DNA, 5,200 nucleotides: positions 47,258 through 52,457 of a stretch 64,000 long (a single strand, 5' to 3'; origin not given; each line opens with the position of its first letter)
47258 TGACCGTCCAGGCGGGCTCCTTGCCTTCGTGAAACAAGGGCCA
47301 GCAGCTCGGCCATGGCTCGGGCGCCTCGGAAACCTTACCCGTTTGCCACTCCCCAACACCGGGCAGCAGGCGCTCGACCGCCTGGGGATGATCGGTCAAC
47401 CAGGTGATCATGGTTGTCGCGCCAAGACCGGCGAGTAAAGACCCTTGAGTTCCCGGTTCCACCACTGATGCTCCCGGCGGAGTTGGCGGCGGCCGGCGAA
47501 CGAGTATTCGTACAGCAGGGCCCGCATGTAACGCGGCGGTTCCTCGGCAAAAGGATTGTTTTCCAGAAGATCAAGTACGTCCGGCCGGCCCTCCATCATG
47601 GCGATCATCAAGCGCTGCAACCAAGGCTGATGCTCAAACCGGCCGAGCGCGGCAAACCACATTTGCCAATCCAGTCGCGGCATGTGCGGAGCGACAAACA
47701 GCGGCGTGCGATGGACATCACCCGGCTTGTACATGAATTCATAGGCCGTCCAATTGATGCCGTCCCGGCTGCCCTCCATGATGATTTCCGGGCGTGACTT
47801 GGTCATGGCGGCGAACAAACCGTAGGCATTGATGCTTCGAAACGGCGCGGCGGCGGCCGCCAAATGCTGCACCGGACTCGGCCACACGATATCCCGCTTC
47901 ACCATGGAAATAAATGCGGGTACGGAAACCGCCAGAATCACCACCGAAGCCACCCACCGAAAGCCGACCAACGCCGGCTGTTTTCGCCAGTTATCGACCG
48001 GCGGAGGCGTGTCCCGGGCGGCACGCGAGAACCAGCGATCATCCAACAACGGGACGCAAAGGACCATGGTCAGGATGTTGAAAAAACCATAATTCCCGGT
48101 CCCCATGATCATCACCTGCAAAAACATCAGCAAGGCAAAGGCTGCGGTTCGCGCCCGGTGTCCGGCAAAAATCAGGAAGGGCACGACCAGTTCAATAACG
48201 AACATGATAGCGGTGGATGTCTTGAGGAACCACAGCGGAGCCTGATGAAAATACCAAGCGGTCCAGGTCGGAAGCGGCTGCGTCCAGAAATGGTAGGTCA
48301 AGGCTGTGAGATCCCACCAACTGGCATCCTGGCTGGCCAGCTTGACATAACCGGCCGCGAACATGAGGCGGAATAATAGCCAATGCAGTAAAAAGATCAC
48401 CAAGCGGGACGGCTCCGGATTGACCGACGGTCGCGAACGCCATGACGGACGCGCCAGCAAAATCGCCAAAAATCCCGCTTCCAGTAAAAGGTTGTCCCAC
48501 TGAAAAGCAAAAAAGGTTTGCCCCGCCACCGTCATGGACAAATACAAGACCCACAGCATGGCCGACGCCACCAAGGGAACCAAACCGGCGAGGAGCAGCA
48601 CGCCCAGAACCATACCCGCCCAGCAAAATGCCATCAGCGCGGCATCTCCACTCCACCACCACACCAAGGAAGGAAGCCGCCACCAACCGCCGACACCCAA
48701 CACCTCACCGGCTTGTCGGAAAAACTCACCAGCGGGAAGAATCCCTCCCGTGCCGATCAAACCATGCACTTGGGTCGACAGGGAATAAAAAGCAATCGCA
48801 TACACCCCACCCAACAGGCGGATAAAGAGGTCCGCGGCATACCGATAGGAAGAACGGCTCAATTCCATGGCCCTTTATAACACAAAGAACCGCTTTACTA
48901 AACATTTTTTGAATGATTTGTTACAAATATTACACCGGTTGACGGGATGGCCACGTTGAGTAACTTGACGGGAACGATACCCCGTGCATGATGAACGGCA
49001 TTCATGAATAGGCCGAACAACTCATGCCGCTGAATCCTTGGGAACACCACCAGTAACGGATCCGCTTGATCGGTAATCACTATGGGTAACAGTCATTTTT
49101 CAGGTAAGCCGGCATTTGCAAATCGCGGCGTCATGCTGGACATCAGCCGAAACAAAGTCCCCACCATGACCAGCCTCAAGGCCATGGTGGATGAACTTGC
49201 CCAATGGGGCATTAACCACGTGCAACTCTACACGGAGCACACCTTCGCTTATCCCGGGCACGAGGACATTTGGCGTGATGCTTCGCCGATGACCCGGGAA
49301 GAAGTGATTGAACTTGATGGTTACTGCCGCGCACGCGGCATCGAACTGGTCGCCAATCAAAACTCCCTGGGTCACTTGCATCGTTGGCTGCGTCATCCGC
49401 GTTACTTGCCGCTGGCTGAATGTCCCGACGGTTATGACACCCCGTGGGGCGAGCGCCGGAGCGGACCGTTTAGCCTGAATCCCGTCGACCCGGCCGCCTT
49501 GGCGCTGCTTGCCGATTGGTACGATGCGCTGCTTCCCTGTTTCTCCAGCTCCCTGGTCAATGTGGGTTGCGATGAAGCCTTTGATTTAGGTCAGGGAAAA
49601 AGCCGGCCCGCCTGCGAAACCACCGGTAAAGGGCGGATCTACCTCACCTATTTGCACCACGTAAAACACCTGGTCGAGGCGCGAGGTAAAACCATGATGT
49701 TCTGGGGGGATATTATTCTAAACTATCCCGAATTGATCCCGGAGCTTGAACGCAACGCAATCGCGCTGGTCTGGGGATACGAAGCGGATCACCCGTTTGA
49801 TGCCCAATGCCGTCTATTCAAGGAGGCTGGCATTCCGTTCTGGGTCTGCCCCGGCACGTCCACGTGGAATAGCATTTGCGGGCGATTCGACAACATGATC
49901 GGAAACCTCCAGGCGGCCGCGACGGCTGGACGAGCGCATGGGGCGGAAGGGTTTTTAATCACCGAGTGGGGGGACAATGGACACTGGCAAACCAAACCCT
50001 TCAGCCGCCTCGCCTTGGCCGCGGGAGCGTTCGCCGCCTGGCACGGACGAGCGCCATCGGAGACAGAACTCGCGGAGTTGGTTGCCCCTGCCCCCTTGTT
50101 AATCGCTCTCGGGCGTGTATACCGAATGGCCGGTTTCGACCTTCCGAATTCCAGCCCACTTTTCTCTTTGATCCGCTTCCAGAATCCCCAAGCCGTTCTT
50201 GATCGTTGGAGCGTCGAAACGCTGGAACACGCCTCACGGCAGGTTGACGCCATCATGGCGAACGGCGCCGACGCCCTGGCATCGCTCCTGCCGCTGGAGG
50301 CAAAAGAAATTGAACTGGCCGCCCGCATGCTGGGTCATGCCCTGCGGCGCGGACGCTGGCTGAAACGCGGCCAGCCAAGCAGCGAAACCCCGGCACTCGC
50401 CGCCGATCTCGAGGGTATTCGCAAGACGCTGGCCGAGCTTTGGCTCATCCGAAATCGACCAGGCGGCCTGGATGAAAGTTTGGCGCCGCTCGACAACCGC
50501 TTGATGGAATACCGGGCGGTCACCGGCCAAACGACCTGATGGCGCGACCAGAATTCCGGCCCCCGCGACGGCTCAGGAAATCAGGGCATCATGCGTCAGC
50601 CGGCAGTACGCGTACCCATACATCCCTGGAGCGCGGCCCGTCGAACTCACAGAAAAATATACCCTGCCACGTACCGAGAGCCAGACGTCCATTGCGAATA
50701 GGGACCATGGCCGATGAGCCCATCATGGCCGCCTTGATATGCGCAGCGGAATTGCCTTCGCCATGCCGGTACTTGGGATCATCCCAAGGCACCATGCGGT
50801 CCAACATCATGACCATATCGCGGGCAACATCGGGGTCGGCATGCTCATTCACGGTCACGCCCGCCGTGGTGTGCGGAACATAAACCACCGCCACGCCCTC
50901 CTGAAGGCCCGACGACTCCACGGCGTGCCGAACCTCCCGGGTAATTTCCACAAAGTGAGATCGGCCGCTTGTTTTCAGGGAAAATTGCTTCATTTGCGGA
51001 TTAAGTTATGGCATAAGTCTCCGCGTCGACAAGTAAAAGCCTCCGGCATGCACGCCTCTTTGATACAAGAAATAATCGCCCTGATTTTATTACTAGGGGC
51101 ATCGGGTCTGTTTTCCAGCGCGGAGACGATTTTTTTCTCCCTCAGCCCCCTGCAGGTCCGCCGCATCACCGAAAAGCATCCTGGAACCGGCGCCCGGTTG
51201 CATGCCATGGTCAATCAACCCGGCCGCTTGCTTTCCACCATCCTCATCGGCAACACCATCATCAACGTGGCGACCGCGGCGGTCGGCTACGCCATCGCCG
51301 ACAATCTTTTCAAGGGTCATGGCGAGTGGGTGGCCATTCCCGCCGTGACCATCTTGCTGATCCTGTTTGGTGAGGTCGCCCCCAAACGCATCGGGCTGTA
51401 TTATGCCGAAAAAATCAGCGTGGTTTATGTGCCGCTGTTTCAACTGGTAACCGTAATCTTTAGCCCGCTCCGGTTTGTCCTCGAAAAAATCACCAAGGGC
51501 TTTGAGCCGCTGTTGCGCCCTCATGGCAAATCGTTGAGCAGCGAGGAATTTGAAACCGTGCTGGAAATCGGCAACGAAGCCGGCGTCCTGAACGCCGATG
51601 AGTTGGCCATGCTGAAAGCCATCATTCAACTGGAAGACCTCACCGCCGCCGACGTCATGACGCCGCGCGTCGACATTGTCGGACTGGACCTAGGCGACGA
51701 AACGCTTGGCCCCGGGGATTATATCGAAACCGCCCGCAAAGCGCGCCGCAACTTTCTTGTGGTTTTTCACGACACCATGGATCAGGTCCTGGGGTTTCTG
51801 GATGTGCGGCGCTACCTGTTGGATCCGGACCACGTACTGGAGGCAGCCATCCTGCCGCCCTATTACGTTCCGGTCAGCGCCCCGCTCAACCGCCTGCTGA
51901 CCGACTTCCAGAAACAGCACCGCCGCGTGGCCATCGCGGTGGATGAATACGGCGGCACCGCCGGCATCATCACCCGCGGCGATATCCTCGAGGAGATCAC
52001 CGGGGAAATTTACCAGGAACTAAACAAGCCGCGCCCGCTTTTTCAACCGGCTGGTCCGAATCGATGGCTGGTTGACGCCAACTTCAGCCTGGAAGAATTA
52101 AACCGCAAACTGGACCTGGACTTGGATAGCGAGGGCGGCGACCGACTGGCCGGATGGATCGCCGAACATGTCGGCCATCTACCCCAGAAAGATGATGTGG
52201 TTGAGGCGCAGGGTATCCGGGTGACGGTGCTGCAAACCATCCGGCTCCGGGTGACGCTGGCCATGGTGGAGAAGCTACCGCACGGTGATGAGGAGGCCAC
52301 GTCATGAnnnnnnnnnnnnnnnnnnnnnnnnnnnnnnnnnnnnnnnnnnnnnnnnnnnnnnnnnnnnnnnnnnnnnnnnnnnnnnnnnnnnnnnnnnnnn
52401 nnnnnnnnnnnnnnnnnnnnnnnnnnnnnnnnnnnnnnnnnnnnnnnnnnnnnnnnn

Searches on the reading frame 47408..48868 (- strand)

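Call 21: search_protein_families(library=pfam, proteins=[window:47408-48868:-])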
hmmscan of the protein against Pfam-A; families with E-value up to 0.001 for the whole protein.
window:47408-48868:- (486 aa): 2 families
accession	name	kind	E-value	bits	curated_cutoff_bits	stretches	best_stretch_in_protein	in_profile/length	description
PF06762.20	LMF1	-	5.6e-58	196.1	27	1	121-281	2-162/163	Lipase maturation factor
PF25179.1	LMF1_C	-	4.5e-51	173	34.2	1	346-480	2-139/139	Lipase maturation factor C-terminal domain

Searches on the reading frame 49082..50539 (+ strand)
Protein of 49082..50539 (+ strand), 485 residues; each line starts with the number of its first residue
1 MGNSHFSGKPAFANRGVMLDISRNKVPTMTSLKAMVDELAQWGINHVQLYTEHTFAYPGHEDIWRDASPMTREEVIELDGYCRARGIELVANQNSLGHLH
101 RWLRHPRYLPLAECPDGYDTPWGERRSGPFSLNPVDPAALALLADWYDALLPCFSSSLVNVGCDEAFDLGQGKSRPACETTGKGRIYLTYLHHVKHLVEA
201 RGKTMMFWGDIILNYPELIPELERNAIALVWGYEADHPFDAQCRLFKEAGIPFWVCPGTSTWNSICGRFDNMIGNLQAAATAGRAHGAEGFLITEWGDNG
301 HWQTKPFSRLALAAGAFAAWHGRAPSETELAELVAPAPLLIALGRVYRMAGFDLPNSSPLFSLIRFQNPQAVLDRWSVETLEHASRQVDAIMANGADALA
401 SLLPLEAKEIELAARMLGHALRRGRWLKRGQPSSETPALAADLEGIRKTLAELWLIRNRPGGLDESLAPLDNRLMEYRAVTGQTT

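Call 22: search_protein_families(library=pfam, proteins=[window:49082-50539:+])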
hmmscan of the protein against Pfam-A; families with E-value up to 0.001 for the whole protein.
window:49082-50539:+ (485 aa): 1 family
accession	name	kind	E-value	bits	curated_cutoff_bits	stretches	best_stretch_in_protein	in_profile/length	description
PF00728.28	Glyco_hydro_20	-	4.6e-14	53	22.3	1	12-234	1-242/348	Glycosyl hydrolase family 20, catalytic domain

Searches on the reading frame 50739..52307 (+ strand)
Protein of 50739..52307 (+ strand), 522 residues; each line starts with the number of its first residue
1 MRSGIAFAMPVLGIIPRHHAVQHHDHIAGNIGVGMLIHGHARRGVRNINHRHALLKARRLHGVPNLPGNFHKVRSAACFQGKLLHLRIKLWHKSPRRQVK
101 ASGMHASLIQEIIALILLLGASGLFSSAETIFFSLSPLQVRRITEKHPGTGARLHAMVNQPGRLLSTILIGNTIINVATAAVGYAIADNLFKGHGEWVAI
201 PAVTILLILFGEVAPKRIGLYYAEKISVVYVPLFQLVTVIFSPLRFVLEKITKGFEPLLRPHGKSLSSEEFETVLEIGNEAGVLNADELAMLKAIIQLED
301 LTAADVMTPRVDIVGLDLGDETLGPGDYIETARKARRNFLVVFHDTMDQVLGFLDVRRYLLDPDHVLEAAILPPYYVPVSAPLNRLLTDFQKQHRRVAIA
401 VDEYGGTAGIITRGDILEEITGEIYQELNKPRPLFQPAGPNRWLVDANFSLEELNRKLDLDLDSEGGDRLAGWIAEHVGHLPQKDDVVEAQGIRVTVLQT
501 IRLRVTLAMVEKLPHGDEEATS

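Call 22: search_protein_families(library=pfam, proteins=[window:50739-52307:+])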
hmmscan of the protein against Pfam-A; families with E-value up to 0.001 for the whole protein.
window:50739-52307:+ (522 aa): 3 families
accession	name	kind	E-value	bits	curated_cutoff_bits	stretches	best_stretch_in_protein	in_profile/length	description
PF01595.25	CNNM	-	1.1e-40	139.7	28.4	1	114-288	2-181/181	Cyclin M transmembrane N-terminal domain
PF03471.22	CorC_HlyC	-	5.4e-16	58.8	27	1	439-512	4-79/81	Transporter associated domain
PF00571.33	CBS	-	2e-07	31.7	24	1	373-421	8-56/57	CBS domain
